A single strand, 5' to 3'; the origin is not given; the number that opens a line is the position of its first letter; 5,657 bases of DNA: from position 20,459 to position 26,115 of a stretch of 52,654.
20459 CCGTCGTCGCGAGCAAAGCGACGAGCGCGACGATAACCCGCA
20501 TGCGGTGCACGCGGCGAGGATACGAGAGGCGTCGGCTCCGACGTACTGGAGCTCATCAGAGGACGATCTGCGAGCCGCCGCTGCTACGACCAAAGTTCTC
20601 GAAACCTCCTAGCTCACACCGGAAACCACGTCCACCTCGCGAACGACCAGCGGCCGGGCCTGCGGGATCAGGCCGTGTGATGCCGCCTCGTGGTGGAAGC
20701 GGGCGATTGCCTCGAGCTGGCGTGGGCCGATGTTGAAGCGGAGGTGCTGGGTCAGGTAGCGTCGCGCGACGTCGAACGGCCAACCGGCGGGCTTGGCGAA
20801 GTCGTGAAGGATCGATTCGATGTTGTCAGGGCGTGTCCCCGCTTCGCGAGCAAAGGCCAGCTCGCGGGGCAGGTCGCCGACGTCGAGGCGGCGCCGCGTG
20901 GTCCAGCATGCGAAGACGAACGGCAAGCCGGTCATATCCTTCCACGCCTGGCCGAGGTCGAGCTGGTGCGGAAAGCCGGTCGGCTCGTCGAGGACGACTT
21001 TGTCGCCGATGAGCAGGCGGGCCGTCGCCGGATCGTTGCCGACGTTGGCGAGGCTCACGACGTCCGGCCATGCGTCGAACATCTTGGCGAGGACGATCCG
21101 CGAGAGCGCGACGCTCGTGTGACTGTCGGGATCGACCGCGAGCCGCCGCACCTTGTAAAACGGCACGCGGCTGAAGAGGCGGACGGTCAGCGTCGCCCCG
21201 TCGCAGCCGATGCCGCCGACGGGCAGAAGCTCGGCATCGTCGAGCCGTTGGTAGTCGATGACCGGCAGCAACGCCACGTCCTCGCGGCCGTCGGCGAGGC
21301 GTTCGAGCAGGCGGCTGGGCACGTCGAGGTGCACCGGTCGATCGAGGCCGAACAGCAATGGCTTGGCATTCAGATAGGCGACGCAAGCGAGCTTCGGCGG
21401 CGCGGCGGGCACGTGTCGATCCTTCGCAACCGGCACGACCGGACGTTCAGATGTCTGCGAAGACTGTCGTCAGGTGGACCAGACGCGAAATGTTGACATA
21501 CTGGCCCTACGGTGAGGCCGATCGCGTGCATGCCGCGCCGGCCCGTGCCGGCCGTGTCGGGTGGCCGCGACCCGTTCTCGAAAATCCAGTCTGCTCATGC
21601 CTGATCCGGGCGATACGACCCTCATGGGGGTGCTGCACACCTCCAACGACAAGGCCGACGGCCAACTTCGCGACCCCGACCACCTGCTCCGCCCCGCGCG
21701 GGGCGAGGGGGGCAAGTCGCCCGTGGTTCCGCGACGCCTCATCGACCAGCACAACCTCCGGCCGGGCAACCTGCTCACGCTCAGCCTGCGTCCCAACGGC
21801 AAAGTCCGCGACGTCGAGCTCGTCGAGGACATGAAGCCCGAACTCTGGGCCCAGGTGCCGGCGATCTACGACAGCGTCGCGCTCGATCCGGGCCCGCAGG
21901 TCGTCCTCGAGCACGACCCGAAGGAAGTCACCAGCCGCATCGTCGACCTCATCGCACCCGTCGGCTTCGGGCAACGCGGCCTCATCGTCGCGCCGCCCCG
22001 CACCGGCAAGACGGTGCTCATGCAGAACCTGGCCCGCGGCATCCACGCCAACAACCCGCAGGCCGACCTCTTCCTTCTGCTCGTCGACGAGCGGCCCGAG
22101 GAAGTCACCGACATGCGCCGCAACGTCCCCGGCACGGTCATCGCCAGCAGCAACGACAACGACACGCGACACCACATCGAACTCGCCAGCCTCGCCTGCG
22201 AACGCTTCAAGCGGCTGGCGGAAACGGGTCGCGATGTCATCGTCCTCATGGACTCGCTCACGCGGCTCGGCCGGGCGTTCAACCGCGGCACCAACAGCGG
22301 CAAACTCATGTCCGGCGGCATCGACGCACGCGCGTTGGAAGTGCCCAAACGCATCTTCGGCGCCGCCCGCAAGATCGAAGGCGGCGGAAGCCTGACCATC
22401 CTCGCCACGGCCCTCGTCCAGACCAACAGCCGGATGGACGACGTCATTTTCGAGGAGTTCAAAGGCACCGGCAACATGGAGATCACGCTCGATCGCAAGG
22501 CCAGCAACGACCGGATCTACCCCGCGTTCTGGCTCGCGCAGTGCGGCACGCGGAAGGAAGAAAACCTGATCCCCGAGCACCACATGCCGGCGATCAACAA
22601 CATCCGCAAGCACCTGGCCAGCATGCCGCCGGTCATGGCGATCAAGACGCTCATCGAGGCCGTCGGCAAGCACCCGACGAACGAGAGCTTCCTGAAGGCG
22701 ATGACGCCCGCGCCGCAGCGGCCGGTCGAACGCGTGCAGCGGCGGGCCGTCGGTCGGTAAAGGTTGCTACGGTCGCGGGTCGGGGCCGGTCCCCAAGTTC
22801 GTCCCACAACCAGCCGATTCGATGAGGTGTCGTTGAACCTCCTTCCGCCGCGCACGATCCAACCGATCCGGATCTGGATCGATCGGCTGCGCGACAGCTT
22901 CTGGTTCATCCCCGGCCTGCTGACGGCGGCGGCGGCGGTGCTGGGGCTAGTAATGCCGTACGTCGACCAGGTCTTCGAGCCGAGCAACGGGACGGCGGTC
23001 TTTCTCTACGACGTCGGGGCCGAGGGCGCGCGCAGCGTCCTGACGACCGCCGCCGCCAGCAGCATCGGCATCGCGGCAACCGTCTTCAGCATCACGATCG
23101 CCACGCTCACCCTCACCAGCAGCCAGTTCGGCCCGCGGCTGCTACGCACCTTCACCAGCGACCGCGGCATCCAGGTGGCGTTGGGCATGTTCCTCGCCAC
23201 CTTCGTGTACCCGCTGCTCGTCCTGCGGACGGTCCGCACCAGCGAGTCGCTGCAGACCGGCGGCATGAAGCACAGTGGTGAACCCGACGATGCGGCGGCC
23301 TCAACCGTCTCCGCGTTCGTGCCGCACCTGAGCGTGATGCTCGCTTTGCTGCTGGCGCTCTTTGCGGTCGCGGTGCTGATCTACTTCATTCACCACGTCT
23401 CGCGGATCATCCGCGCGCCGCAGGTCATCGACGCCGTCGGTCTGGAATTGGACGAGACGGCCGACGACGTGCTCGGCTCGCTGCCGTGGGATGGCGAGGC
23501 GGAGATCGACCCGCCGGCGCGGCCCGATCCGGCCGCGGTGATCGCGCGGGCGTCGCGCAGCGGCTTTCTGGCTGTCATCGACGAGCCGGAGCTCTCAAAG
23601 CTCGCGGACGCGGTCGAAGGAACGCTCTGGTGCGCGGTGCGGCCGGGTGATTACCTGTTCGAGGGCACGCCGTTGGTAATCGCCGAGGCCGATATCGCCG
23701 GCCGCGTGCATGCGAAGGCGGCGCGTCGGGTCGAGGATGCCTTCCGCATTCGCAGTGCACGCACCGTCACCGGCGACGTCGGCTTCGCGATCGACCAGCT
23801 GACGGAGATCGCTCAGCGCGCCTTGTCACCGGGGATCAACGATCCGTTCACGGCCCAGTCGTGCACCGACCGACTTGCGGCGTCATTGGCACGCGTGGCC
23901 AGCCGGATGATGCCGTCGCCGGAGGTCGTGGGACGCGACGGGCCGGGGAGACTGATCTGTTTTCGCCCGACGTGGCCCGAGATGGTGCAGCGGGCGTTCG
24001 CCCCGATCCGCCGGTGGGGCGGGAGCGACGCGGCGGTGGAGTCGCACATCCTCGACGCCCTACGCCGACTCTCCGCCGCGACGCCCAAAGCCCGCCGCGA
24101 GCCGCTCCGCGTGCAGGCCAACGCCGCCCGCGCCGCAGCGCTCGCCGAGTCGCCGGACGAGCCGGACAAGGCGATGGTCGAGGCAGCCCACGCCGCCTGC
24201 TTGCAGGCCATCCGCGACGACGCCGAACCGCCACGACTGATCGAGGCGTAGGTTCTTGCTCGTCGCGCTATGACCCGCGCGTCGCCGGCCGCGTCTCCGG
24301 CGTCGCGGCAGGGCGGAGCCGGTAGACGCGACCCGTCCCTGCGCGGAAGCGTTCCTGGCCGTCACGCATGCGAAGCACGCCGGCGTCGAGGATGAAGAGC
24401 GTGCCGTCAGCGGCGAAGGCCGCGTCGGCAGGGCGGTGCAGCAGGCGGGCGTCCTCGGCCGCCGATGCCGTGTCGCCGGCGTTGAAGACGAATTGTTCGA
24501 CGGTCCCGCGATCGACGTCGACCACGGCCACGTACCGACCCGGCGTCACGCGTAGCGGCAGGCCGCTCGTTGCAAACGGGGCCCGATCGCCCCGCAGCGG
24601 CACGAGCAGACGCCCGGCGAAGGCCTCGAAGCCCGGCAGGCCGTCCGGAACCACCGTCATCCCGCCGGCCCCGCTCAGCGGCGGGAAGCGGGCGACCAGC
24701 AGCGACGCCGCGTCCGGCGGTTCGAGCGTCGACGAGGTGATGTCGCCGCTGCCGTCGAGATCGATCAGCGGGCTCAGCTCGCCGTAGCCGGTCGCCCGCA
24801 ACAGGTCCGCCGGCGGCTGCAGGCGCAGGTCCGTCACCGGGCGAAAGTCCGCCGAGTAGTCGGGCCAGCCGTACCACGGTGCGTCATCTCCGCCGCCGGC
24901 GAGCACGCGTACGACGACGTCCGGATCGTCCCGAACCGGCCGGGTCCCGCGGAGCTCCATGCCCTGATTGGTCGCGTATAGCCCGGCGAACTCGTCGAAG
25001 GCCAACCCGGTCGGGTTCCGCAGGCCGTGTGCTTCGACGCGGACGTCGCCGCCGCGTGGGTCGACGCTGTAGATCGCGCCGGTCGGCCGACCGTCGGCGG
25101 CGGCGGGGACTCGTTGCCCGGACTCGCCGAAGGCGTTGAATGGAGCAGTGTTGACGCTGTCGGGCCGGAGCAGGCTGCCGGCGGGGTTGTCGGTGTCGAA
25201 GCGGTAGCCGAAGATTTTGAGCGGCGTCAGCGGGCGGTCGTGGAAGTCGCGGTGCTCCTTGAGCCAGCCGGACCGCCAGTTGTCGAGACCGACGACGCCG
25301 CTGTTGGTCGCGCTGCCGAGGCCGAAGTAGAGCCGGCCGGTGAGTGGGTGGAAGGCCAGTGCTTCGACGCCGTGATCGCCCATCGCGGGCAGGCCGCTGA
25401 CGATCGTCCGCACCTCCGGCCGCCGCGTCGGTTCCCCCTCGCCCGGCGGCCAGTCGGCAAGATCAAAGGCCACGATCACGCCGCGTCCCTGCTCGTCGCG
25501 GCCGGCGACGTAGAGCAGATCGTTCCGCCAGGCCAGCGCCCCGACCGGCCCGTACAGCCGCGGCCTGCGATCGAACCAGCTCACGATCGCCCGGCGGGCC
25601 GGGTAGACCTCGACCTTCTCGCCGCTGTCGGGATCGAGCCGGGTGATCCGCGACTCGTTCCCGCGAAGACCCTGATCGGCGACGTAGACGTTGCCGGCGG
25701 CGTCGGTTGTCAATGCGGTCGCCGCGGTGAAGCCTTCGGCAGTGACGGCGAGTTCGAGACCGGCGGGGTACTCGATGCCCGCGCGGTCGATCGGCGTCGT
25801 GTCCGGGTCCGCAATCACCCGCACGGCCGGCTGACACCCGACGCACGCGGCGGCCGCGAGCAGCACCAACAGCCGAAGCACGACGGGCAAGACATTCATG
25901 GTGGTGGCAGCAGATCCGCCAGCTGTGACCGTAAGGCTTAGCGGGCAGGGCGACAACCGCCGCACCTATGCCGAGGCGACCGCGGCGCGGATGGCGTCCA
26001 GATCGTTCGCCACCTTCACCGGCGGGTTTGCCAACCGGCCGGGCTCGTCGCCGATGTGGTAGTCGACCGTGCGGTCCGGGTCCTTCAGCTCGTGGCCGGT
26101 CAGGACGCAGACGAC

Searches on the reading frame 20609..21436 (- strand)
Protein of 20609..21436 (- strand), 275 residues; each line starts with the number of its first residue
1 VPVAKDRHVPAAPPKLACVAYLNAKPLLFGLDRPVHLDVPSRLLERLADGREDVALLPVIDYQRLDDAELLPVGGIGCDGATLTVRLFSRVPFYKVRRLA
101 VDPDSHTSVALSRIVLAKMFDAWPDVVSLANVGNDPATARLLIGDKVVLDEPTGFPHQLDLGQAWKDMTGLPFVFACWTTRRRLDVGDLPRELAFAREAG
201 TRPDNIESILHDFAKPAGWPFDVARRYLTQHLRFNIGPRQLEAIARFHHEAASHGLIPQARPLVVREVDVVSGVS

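Call 15: search_protein_families(library=pfam, proteins=[window:20609-21436:-], max_evalue=0.001)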
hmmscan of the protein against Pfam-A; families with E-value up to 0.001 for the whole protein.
window:20609-21436:- (275 aa): 1 family
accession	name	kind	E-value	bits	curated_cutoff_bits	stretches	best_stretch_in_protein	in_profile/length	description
PF02621.19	VitK2_biosynth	-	6.7e-36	124.5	26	1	15-251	2-250/252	Menaquinone biosynthesis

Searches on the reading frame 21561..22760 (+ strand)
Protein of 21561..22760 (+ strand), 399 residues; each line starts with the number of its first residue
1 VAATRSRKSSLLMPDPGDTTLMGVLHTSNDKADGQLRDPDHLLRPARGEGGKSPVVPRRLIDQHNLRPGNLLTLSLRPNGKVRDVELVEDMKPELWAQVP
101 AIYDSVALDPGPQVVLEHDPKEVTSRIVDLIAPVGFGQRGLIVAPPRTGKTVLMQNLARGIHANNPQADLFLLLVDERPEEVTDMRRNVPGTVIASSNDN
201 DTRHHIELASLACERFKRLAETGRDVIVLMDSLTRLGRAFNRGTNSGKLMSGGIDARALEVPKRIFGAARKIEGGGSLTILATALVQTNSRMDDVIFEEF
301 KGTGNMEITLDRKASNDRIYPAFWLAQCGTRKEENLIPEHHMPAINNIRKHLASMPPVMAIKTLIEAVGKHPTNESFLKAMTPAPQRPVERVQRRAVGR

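Call 15: search_protein_families(library=pfam, proteins=[window:21561-22760:+], max_evalue=0.001)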
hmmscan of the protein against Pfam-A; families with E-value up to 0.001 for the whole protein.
window:21561-22760:+ (399 aa): 1 family
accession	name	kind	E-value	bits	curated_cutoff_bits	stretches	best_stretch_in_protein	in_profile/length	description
PF00006.31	ATP-synt_ab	-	6.2e-17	62.4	29.5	1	126-323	3-206/213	ATP synthase alpha/beta family, nucleotide-binding domain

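Call 34: search_protein_families(library=ncbifam, proteins=[window:21561-22760:+], max_evalue=0.001)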
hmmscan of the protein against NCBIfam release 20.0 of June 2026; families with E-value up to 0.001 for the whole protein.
window:21561-22760:+ (399 aa): 21 families
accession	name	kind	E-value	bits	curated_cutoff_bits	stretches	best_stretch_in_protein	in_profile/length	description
NF006886.1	PRK09376.1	equivalog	5.5e-115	384.4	315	1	82-381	113-413/413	transcription termination factor Rho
TIGR00767.1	rho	equivalog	1.6e-112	376.4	509.45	1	85-381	116-413/415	transcription termination factor Rho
NF041509.1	paralog_Rho2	exception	4.4e-108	361.8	628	1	55-380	27-359/360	transcription termination factor Rho, short form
TIGR03496.1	FliI_clade1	equivalog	1.6e-17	63.4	619.1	1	122-355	122-360/414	flagellar protein export ATPase FliI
TIGR02546.1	III_secr_ATP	equivalog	8.8e-17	60.9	604.75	1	125-356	134-368/423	type III secretion system ATPase SctN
TIGR01026.1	fliI_yscN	subfamily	2.1e-16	59.7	379.5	1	124-355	150-384/440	FliI/YscN family ATPase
TIGR03497.1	FliI_clade2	equivalog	7.9e-15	54.7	629.8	1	119-354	119-357/413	flagellar protein export ATPase FliI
NF006575.0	PRK09099.1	subfamily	4.6e-14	52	706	1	120-358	148-389/443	type III secretion system ATPase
TIGR03498.1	FliI_clade3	equivalog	4.9e-13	48.5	587.45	1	125-354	128-362/418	flagellar protein export ATPase FliI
NF006012.0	PRK08149.1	equivalog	7.9e-13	48.1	594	1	125-358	142-378/431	type III secretion system ATPase SctN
NF005391.0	PRK06936.1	equivalog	1.6e-11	43.7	657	1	116-356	141-384/439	type III secretion system ATPase SctN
NF006290.1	PRK08472.1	equivalog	6.1e-11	41.8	644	1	123-352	143-375/433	flagellar protein export ATPase FliI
NF005295.0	PRK06820.1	equivalog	2.1e-09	36.9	690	1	124-355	150-384/440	EscN/YscN/HrcN family type III secretion system ATPase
NF005765.0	PRK07594.1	equivalog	1.1e-08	34.2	715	1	122-354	140-375/433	EscN/YscN/HrcN family type III secretion system ATPase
NF005535.1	PRK07196.1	equivalog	2.5e-07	30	715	1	119-366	139-387/434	flagellar protein export ATPase FliI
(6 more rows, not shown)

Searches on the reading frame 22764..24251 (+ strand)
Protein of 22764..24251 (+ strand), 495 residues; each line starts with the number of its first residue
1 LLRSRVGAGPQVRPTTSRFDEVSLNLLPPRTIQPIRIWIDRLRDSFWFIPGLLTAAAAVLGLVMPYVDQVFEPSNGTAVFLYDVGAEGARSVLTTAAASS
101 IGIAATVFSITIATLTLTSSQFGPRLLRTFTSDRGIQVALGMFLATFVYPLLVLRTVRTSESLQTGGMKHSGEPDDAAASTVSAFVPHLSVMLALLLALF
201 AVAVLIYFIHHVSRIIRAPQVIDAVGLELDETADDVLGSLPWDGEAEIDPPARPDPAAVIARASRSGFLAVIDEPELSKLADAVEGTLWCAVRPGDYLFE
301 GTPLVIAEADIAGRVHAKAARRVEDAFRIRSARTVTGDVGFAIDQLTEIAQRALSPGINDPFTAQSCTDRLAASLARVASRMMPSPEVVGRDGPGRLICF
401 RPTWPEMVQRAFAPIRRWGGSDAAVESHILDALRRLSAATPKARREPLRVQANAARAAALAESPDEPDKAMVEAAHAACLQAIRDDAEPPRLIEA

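Call 15: search_protein_families(library=pfam, proteins=[window:22764-24251:+], max_evalue=0.001)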
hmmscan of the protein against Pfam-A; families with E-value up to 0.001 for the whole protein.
window:22764-24251:+ (495 aa): 1 family
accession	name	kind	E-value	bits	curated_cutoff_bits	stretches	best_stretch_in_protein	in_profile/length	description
PF10011.15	DUF2254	-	7.4e-108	361.1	28.8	1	43-434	1-367/368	Predicted membrane protein (DUF2254)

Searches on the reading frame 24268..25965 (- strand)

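Call 15: search_protein_families(library=pfam, proteins=[window:24268-25965:-], max_evalue=0.001)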
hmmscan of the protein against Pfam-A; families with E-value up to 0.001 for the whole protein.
window:24268-25965:- (565 aa): 0 families

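Call 34: search_protein_families(library=ncbifam, proteins=[window:24268-25965:-], max_evalue=0.001)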
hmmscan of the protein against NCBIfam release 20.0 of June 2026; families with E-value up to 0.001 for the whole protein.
window:24268-25965:- (565 aa): 2 families
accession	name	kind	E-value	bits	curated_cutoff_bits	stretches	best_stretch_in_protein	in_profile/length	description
NF033206.1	ScyE_fam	subfamily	1.1e-12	48.1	80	1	295-359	233-293/333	ScyD/ScyE family protein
TIGR02604.1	Piru_Ver_Nterm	subfamily_domain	1.4e-06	27.9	122.2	0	198-333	124-201/367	PVC-type heme-binding CxxCH protein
